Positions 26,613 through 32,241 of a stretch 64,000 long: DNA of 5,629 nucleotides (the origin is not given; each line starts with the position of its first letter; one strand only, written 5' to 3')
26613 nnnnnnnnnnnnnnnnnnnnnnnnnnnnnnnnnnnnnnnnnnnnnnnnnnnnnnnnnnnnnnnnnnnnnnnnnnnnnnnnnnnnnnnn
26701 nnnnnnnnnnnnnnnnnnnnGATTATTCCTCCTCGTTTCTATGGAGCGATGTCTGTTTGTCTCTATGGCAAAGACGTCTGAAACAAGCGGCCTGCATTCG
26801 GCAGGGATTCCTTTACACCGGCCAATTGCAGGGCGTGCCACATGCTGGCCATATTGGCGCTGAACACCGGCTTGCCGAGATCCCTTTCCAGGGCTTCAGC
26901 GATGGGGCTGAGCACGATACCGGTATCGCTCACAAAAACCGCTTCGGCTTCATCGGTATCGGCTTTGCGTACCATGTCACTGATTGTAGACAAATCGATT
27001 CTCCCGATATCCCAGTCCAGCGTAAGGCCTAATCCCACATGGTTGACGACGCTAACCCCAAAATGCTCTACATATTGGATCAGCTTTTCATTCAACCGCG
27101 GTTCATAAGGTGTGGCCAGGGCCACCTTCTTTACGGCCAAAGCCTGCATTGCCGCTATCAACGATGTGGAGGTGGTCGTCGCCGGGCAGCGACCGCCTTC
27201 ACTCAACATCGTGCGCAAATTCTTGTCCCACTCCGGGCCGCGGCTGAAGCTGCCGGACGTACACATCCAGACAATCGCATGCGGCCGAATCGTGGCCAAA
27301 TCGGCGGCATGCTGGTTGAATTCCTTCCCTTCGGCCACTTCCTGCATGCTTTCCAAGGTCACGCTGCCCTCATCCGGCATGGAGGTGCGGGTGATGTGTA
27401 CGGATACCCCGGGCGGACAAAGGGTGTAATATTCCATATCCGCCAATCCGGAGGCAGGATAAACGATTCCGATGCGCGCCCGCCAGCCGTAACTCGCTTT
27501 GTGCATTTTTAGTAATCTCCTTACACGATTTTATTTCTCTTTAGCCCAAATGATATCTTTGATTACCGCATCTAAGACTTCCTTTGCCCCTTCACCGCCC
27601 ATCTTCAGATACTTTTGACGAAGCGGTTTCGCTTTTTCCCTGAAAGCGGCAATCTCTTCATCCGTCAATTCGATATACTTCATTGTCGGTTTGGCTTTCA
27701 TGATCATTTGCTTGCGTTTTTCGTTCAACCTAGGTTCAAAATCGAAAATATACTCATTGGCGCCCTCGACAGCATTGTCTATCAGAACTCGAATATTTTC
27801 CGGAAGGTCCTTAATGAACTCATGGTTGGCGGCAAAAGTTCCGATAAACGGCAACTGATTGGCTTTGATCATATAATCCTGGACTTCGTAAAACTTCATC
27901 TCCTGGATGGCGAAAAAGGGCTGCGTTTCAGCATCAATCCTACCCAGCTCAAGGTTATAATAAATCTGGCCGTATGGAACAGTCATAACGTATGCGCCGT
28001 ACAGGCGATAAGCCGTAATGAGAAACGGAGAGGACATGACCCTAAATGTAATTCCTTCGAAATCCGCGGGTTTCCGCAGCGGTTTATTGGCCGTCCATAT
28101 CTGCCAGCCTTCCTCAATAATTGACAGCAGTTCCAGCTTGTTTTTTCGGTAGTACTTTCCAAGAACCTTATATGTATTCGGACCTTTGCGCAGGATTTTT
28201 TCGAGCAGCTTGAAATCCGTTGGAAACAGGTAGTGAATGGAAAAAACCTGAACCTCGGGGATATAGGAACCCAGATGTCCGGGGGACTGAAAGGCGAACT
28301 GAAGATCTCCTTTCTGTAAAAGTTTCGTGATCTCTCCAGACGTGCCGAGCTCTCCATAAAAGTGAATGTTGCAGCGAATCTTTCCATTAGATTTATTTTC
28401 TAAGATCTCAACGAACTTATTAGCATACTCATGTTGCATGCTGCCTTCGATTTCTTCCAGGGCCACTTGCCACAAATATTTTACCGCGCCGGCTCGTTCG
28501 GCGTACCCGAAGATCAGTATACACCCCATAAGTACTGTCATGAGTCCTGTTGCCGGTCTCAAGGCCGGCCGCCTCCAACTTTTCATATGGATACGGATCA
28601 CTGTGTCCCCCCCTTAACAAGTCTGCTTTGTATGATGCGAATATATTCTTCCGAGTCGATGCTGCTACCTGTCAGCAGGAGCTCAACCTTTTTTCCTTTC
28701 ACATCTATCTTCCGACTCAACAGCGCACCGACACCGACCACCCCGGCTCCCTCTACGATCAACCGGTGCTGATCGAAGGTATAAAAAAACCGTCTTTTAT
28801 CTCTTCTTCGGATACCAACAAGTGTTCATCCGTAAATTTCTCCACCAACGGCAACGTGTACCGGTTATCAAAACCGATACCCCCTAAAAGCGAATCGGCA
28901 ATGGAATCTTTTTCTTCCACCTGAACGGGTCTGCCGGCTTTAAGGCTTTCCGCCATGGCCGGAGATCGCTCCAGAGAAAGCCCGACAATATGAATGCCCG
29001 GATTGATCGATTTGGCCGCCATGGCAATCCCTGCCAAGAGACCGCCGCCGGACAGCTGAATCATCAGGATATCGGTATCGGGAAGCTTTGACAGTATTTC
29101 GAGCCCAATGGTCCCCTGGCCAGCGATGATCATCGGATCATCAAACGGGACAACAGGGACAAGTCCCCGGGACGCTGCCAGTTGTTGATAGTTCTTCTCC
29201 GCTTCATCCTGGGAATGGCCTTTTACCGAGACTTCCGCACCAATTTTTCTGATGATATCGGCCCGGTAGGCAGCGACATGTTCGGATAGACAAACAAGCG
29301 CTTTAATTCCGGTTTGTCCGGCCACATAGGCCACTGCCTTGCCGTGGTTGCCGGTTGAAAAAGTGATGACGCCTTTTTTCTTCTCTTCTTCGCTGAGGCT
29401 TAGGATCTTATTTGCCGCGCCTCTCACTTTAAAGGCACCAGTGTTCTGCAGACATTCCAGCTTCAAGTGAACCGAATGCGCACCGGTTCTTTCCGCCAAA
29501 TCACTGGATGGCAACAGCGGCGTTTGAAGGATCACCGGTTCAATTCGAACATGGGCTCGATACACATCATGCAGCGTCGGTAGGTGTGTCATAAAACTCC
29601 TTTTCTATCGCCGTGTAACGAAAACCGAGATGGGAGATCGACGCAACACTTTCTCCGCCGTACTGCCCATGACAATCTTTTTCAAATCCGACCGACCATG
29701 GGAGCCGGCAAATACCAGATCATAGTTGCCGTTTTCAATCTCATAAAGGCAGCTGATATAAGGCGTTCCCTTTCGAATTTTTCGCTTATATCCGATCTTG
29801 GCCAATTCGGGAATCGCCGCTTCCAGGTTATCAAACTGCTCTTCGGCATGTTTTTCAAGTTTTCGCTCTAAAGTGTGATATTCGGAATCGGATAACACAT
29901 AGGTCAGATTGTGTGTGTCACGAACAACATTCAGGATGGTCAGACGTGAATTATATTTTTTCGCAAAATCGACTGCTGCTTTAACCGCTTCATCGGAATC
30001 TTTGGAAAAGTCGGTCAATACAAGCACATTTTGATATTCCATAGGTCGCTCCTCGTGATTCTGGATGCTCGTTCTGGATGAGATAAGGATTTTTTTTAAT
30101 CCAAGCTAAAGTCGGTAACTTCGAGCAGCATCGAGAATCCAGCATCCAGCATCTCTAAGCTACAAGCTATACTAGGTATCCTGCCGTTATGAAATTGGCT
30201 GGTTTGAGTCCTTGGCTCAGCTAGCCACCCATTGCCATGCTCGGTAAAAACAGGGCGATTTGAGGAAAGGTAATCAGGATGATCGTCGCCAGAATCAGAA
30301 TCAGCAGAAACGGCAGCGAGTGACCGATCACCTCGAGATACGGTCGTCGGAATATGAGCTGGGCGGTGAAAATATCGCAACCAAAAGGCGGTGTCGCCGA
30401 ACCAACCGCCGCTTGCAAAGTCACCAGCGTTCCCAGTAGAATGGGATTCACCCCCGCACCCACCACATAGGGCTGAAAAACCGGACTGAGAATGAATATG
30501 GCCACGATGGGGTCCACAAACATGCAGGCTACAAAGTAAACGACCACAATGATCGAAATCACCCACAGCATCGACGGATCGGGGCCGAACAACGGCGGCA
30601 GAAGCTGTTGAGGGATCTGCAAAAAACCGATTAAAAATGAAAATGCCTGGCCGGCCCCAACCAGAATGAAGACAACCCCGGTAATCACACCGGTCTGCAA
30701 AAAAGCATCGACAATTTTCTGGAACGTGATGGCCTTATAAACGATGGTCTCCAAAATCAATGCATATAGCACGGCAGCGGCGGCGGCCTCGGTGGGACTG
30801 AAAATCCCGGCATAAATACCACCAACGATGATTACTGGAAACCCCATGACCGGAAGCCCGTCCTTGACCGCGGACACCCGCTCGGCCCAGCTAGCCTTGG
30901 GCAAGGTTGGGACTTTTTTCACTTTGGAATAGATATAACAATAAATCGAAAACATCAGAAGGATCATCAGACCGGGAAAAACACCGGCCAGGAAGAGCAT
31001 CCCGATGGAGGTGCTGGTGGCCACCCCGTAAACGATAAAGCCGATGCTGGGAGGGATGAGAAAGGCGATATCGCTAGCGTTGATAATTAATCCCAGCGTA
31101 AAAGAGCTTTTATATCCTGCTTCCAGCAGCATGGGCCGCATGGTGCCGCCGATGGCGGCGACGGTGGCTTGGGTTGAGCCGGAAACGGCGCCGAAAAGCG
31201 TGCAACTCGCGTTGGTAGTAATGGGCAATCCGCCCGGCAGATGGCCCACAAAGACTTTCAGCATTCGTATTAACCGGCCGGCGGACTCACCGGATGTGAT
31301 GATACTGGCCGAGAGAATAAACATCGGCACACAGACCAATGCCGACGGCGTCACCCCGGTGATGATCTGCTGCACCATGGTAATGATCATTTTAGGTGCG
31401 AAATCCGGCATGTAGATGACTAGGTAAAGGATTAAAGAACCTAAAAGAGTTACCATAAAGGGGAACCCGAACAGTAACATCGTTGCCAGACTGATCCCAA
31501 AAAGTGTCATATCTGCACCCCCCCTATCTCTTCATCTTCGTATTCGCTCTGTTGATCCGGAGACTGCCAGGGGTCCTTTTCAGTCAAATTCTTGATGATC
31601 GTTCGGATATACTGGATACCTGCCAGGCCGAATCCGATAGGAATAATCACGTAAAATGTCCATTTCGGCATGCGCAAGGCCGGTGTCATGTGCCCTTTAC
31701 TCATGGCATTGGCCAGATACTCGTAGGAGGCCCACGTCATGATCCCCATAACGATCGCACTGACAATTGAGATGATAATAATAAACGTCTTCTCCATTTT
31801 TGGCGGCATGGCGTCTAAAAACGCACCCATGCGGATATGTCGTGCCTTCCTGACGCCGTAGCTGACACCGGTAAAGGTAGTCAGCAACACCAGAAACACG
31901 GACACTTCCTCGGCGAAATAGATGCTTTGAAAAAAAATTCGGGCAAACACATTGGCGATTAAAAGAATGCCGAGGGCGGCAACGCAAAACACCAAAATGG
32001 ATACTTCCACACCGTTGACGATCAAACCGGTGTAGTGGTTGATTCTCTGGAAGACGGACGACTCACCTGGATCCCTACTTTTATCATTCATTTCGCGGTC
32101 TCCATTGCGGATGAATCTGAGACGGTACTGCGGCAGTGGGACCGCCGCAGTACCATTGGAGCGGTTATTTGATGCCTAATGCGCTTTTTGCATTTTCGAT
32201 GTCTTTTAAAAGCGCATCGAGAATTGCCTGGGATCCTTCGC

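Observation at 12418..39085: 25-kb single-strand supercluster: candidate anaerobic ectoine/hydroxyectoine-type osmolyte catabolism fused to methylamine demethylation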

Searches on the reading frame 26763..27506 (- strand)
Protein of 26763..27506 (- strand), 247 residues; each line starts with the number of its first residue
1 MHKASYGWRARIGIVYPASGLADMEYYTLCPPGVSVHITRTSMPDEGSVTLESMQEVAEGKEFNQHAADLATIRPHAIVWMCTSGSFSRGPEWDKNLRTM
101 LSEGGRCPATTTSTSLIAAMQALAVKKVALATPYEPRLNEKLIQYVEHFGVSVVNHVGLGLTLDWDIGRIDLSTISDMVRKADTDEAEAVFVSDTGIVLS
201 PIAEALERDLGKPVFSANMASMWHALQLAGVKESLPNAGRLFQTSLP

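Call 5: search_protein_families(library=ncbifam, proteins=[window:26763-27506:-], max_evalue=0.00001)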
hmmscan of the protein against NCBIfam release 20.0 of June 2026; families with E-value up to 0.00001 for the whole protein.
window:26763-27506:- (247 aa): 2 families
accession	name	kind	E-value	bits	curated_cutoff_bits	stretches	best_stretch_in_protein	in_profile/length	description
NF052327.1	arylmal_decarb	equivalog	3.6e-29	102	225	1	14-243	6-231/231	arylmalonate decarboxylase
TIGR02990.1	ectoine_eutA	equivalog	3.6e-29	101.9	318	1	24-243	23-238/239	ectoine utilization protein EutA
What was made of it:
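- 26763..27506 (-): Amdase-family protein 1 ('EutA-like'). Amdase 102 vs cut-off 225 (call 5).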

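Call 11: search_protein_families(library=pfam, proteins=[window:26763-27506:-], max_evalue=0.001)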
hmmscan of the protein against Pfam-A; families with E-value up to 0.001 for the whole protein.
window:26763-27506:- (247 aa): 1 family
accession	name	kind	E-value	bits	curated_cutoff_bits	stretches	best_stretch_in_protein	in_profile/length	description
PF17645.6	Amdase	-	1.4e-32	113.6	25.9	1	49-242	35-228/228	Arylmalonate decarboxylase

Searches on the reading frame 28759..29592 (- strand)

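Call 5: search_protein_families(library=ncbifam, proteins=[window:28759-29592:-], max_evalue=0.00001)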
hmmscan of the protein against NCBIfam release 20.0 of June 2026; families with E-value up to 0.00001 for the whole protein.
window:28759-29592:- (277 aa): 36 families (the best 25 are shown)
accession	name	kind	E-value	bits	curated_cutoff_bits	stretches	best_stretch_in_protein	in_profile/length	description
NF005680.0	PRK07476.1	equivalog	3.4e-105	351.6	413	1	6-269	6-268/326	hydroxyectoine utilization dehydratase EutB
TIGR02991.1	ectoine_eutB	equivalog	3.2e-96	322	413.35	1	6-268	2-263/317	hydroxyectoine utilization dehydratase EutB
NF005292.0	PRK06815.1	equivalog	2e-74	250.5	371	1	8-267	6-263/320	threonine/serine dehydratase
TIGR01127.1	ilvA_1Cterm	equivalog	3.8e-69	233.5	378.75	1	24-268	1-242/380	threonine ammonia-lyase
NF005600.0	PRK07334.1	equivalog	2.5e-67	227.2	496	1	6-267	11-267/408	threonine ammonia-lyase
NF006389.0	PRK08638.1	equivalog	5.6e-65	219.5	453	1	6-267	10-268/333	bifunctional threonine ammonia-lyase/L-serine ammonia-lyase TdcB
NF006094.0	PRK08246.1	subfamily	2e-57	195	331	1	5-266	5-257/310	serine/threonine dehydratase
NF005454.0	PRK07048.1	equivalog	5.4e-56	190.1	452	1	2-267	4-266/324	threo-3-hydroxy-L-aspartate ammonia-lyase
NF006674.0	PRK09224.1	subfamily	2.3e-55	188.3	577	1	16-265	18-265/508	threonine ammonia-lyase IlvA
TIGR01124.1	ilvA_2Cterm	equivalog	3.8e-55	187.4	411.3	1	17-265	11-257/499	threonine ammonia-lyase, biosynthetic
NF045641.2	BHydaspDhtseBhcB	equivalog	7.5e-55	186.2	550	1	4-267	1-260/312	beta-hydroxyaspartate dehydratase BhcB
NF009130.0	PRK12483.1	subfamily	1.1e-48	166.2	801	1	16-265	30-277/521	threonine ammonia-lyase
NF005147.0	PRK06608.1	equivalog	1.7e-47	161.9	380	1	4-265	5-263/339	serine/threonine dehydratase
NF006390.0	PRK08639.1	equivalog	8.9e-46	156.7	421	1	6-265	8-268/418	threonine ammonia-lyase IlvA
TIGR02079.1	THD1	equivalog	1.9e-44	152.1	440.55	1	9-234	2-231/410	threonine ammonia-lyase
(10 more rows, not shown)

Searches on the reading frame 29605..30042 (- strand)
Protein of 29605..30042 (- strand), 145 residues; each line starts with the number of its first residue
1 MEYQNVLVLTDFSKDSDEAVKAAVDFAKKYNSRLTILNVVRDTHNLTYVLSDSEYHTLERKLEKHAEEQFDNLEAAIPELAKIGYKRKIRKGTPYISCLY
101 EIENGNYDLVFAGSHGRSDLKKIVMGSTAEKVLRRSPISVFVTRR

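Call 5: search_protein_families(library=ncbifam, proteins=[window:29605-30042:-], max_evalue=0.00001)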
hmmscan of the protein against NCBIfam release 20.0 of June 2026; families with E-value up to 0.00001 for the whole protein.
window:29605-30042:- (145 aa): 2 families
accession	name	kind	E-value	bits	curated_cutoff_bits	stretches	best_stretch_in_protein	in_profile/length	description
NF008380.0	PRK11175.1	equivalog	3.3e-14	52.6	227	1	1-144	2-146/313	universal stress protein UspE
NF007512.0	PRK10116.1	equivalog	4.8e-06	26.7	167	1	1-141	1-135/142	universal stress protein UspC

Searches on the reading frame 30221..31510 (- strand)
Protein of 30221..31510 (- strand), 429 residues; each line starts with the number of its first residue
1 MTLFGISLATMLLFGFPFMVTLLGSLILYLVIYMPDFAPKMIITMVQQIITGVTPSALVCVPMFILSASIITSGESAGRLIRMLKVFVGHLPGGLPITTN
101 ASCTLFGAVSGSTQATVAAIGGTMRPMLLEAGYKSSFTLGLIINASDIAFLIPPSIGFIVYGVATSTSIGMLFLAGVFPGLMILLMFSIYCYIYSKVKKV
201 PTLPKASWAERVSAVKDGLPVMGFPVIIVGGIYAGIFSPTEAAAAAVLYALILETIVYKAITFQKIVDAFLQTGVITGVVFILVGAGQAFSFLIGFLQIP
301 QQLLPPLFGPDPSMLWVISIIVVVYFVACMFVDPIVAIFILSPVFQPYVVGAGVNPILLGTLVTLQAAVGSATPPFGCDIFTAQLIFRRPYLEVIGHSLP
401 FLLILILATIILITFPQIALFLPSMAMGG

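Call 5: search_protein_families(library=ncbifam, proteins=[window:30221-31510:-], max_evalue=0.00001)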
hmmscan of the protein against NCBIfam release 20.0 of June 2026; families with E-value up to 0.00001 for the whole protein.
window:30221-31510:- (429 aa): 2 families
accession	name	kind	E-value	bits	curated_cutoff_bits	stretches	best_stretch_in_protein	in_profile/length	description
TIGR00786.1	dctM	subfamily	1.1e-96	324.1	268.45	1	15-423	1-405/405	TRAP transporter large permease subunit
NF011634.1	PRK15060.1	equivalog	8.7e-51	173.3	800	1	6-418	8-416/425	2,3-diketo-L-gulonate TRAP transporter large permease YiaN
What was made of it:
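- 30221..33214 (-): TRAP transporter dctP1-dctQ-dctM (TeaABC/UehABC-like). DctM TIGR00786 324>268 (call 5).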

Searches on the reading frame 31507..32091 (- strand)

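Call 5: search_protein_families(library=ncbifam, proteins=[window:31507-32091:-], max_evalue=0.00001)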
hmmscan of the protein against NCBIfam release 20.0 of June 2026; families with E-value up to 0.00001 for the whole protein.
window:31507-32091:- (194 aa): 1 family
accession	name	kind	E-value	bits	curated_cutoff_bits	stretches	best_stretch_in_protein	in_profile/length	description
NF007374.1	PRK09877.1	equivalog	1.9e-06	28.3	260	1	31-180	7-155/157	2,3-diketo-L-gulonate TRAP transporter small permease YiaM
